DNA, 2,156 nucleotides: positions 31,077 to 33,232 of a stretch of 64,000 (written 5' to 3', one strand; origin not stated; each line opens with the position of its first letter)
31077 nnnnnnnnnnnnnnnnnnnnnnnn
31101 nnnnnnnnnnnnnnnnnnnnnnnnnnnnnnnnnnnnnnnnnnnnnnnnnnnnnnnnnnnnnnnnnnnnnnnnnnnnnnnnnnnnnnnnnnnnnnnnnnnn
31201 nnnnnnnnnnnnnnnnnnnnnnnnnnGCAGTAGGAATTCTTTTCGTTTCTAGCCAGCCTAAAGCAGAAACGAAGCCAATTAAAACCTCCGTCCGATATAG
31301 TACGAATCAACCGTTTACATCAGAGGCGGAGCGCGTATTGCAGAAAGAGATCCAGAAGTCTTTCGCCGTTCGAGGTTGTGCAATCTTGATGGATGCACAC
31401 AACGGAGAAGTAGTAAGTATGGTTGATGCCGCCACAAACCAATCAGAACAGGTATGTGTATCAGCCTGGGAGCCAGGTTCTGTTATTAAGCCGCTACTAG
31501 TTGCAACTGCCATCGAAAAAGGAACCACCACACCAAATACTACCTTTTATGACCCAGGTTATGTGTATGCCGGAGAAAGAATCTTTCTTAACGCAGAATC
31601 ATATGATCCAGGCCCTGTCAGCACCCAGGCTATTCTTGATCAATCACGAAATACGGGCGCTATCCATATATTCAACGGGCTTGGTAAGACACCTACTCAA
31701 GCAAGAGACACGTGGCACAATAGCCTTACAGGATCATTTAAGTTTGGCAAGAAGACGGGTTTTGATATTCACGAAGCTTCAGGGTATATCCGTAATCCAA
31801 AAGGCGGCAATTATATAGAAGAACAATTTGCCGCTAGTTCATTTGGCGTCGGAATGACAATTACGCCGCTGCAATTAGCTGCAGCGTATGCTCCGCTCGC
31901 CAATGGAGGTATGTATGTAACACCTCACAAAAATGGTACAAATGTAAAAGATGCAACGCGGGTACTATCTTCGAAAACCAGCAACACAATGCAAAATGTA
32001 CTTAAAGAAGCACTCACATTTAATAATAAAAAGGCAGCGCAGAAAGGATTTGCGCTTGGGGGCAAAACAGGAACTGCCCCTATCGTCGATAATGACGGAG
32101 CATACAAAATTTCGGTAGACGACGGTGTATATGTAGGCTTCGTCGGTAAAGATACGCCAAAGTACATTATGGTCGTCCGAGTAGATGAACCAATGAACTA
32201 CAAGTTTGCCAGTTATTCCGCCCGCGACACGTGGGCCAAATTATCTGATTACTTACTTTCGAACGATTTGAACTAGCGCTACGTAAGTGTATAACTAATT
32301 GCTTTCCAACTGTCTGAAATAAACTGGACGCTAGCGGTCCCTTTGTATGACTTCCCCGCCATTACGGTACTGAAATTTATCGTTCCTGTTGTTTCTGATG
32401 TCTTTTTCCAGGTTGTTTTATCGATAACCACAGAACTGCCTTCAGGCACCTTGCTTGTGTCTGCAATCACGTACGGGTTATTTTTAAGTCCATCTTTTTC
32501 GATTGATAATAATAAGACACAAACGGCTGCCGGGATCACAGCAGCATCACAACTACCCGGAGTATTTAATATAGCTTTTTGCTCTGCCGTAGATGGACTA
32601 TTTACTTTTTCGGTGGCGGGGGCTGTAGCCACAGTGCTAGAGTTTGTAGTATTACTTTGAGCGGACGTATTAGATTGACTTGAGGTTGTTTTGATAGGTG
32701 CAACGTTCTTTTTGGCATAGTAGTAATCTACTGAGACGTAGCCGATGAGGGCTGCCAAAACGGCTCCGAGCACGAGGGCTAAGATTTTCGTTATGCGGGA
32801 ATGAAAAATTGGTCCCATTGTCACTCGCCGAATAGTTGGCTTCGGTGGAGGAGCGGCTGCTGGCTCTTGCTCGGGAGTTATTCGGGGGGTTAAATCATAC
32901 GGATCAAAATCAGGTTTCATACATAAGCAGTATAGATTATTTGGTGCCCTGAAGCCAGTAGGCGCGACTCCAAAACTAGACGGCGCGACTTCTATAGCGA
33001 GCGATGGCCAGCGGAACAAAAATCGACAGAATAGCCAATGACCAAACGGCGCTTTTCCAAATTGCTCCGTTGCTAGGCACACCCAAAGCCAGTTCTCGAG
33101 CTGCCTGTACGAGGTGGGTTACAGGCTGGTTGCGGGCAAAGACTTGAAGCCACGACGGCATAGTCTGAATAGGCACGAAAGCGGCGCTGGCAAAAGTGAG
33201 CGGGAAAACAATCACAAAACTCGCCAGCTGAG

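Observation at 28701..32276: O-antigen-ligase-like polytopic domain fused to a PBP transpeptidase, next to a divergent second ligase-like gene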

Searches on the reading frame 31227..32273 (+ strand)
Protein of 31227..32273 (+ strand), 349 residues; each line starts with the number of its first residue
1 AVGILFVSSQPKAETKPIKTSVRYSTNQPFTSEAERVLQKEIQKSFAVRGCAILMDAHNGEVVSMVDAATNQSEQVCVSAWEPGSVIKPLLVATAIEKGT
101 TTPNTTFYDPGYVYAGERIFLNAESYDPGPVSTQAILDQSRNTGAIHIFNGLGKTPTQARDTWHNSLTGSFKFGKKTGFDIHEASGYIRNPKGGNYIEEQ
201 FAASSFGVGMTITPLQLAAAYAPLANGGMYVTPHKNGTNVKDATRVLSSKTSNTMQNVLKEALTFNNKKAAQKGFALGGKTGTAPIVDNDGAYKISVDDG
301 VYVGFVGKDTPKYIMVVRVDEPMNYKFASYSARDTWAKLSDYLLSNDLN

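Call 24: search_solved_structures(query=window:31227-32273:+, max_evalue=0.00001, show_alignments=1)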
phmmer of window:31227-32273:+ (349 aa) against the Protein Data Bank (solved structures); distinct sequences matched with E-value up to 0.00001: 68 (the best 60 are shown).
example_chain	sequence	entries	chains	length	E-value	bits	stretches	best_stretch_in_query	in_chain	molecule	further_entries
6hzo_A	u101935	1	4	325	8e-24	87.8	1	28-327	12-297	FtsI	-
4u3t_A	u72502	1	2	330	1.6e-21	80.2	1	28-326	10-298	Penicillin-binding protein 2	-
6hzj_A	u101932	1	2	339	1.8e-21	80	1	31-326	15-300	Probable peptidoglycan D,D-transpeptidase PenA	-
6hzq_A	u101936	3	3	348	2.5e-21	79.6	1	37-327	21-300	Peptidoglycan D,D-transpeptidase FtsI | Peptidoglycan D,D-transpeptidase FtsI,Peptidoglycan D,D-transpeptidase FtsI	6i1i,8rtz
9osk_A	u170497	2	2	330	3.4e-21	79.2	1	28-324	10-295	Probable peptidoglycan D,D-transpeptidase PenA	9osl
6vbc_A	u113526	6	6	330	4.7e-21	78.7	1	28-324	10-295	Probable peptidoglycan D,D-transpeptidase PenA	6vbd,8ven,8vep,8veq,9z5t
6hzi_A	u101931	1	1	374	1.2e-20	77.3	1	38-323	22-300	Peptidoglycan D,D-transpeptidase FtsI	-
8vbz_A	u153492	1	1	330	1.2e-20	77.3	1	28-324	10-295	Probable peptidoglycan D,D-transpeptidase PenA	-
6vbl_A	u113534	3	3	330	2.5e-20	76.3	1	28-324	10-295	Probable peptidoglycan D,D-transpeptidase PenA | Penicillin-binding protein 2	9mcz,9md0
6p52_A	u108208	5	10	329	3e-20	76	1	28-326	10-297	peptidoglycan D,D-transpeptidase PenA | Probable peptidoglycan D,D-transpeptidase PenA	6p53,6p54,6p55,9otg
6xqv_A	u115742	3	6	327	3.6e-20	75.8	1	30-326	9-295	Probable peptidoglycan D,D-transpeptidase PenA | Peptidoglycan D,D-transpeptidase PenA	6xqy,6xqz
6xqx_A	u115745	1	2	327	4.8e-20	75.4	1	30-326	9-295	Probable peptidoglycan D,D-transpeptidase PenA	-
9z0y_A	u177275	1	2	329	4.9e-20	75.4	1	28-325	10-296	Penicillin-binding protein 2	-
6vbm_A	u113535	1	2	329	8e-20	74.7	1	28-326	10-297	Probable peptidoglycan D,D-transpeptidase PenA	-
9z0x_A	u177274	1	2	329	9.2e-20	74.5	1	28-325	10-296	Penicillin-binding protein 2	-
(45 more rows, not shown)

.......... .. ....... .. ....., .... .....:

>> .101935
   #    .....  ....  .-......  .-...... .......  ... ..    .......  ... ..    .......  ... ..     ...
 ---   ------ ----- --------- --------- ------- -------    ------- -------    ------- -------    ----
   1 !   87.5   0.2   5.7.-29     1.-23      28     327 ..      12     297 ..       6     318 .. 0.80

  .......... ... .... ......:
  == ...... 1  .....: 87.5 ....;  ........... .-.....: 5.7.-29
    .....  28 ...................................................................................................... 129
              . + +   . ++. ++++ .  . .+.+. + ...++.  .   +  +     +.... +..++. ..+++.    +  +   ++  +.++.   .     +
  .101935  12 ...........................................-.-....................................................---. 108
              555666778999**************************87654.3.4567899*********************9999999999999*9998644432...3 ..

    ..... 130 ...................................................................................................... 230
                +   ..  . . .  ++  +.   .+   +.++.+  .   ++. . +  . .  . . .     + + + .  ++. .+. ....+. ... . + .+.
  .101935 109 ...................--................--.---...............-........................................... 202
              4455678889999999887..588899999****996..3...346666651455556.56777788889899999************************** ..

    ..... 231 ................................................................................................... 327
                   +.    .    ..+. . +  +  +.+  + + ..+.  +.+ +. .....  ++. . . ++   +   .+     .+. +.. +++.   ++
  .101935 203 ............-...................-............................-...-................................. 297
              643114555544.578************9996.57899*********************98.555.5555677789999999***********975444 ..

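Call 68: find_related_loci(query=A4, collection=metagenome_contigs, flank=8000)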
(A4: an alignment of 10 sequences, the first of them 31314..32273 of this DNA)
Query A4 (320 aa) in metagenome_contigs; peptide patterns used: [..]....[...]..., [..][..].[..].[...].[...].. (x = any residue, [..] = any of these).
600 stretches matched a pattern (row limit reached: there are more); 499 encode a relative of the query (tblastn E <= 1e-3); the best 80 are kept; 80 distinct loci.
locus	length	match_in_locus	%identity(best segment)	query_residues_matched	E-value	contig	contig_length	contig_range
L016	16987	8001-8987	38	5-320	2e-71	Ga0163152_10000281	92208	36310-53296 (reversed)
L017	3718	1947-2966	39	6-317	1e-71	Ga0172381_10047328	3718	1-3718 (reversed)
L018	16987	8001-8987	38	5-320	2e-71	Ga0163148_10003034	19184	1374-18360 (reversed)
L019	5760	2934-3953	37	6-317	1e-65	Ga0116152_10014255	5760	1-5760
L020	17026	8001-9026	35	5-317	1e-65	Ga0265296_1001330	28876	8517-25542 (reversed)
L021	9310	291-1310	35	5-317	2e-62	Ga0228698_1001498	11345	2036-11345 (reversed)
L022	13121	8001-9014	37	6-317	2e-62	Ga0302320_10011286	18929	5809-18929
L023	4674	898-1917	37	5-315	4e-62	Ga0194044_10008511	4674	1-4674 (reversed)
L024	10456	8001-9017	37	6-317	5e-62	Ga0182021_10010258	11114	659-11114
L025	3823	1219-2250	34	6-317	6e-62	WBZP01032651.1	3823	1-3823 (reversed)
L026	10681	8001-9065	34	6-317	8e-61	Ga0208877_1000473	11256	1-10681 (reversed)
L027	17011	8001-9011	35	6-317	1e-60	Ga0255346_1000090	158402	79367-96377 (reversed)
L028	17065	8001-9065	34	6-317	4e-60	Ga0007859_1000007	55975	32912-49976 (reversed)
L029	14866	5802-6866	34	6-317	4e-60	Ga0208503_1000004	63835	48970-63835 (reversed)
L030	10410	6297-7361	34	6-317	4e-60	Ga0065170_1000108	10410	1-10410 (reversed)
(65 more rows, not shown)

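Call 71: search_protein_families(library=pfam, proteins=[L020:5842-6759:+, L020:7308-9047:+, L020:9093-10151:+, L020:10138-11394:+, L020:11261-12490:+, L020:12487-13395:+], max_evalue=0.001)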
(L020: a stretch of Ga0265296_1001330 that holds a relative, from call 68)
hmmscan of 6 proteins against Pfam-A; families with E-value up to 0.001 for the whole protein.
L020:5842-6759:+ (306 aa): 3 families
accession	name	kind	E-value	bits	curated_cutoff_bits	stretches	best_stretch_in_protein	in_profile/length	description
PF01795.25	Methyltransf_5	-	6.8e-95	318.5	27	1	9-295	3-308/309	MraW methylase family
PF05175.20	MTS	-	6.5e-05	23.1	23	1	19-101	24-103/170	Methyltransferase small domain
PF01189.24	Methyltr_RsmB-F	-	0.00025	21.2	27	1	21-105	3-88/199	16S rRNA methyltransferase RsmB/F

L020:7308-9047:+ (580 aa): 3 families
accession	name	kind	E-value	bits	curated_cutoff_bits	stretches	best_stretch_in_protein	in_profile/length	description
PF00905.27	Transpeptidase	-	1.1e-54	186.1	22.1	1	249-562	2-296/299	Penicillin binding protein transpeptidase domain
PF03717.20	PBP_dimer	-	2.3e-15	57.9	24.4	1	55-195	2-154/180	Penicillin-binding Protein dimerisation domain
PF21922.1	PBP_dimer_2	-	0.0004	21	27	0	152-189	25-61/83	Penicillin binding protein A dimerisation domain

L020:9093-10151:+ (353 aa): 1 family
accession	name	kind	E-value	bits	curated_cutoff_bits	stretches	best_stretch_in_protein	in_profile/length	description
PF00953.26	Glycos_transf_4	-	2.8e-31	109.1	27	1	108-272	4-158/160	Glycosyl transferase family 4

L020:10138-11394:+ (419 aa): 1 family
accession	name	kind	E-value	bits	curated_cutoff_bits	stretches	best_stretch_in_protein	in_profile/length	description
PF01098.24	FTSW_RODA_SPOVE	-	3.3e-87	293.2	26.4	1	33-382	5-354/356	Cell cycle protein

L020:11261-12490:+ (410 aa): 2 families
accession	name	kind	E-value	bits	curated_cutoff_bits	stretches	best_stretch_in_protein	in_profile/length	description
PF04101.22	Glyco_tran_28_C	-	6.4e-30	104.8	22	1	230-397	2-165/166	Glycosyltransferase family 28 C-terminal domain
PF03033.26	Glyco_transf_28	-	3.2e-24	86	26.2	1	26-177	1-135/139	Glycosyltransferase family 28 N-terminal domain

L020:12487-13395:+ (303 aa): 0 families

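Call 75: find_homologous_proteins(query=A5, max_evalue=1e-20)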
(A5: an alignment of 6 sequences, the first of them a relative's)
Query A5 (6 sequences) (419 aa, profile of the alignment): 7092 proteins with E <= 1e-20 among 8000 candidates; the best 120 are listed.
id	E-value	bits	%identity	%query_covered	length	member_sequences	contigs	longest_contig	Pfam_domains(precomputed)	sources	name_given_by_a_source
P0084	1.9e-236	803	51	98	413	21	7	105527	PF01098.25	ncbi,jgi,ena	-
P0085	2.9e-230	783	52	98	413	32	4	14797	PF01098.25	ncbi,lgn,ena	-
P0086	8.7e-225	765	100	99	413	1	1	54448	PF01098.25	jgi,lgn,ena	-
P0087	9.3e-225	764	67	98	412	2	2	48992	PF01098.25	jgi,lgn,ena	-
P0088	3.6e-222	756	50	98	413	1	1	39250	PF01098.25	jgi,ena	-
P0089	2.6e-220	750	70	99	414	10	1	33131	PF01098.25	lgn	-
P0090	2.2e-217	740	81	97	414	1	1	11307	PF01098.25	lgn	-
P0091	4.6e-210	716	75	97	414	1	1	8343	PF01098.25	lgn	-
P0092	8.8e-207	705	67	97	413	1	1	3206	PF01098.25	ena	-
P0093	1.1e-206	705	67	97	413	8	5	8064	PF01098.25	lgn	-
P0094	1.2e-205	701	67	95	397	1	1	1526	PF01098.25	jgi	jgi:cell division protein FtsW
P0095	9.6e-205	698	66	98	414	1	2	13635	PF01098.25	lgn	-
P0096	4.7e-203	693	67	97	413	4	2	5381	PF01098.25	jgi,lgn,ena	-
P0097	1.9e-202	691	64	97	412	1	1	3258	PF01098.25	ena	-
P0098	2.0e-202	691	68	97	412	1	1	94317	PF01098.25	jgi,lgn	jgi:cell division protein FtsW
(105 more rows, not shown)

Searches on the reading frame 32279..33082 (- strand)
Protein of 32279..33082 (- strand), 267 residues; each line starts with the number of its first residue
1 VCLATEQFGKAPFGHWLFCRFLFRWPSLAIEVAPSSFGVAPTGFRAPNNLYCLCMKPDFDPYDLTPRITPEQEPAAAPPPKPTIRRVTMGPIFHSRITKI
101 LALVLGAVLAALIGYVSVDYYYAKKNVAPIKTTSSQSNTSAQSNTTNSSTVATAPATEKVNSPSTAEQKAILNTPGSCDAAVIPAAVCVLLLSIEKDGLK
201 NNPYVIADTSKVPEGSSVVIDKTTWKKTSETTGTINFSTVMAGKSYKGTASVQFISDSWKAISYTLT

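Call 3: search_protein_families(library=pfam, proteins=[window:32279-33082:-], max_evalue=1)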
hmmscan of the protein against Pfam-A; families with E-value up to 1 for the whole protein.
window:32279-33082:- (267 aa): 2 families
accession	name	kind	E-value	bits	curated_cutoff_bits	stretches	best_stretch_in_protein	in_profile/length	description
PF10660.14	MitoNEET_N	-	0.076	13.5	23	1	90-126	26-62/64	Iron-containing outer mitochondrial membrane protein N-terminus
PF02706.20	Wzz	-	0.11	13.2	25.5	1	92-166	12-84/91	Chain length determinant protein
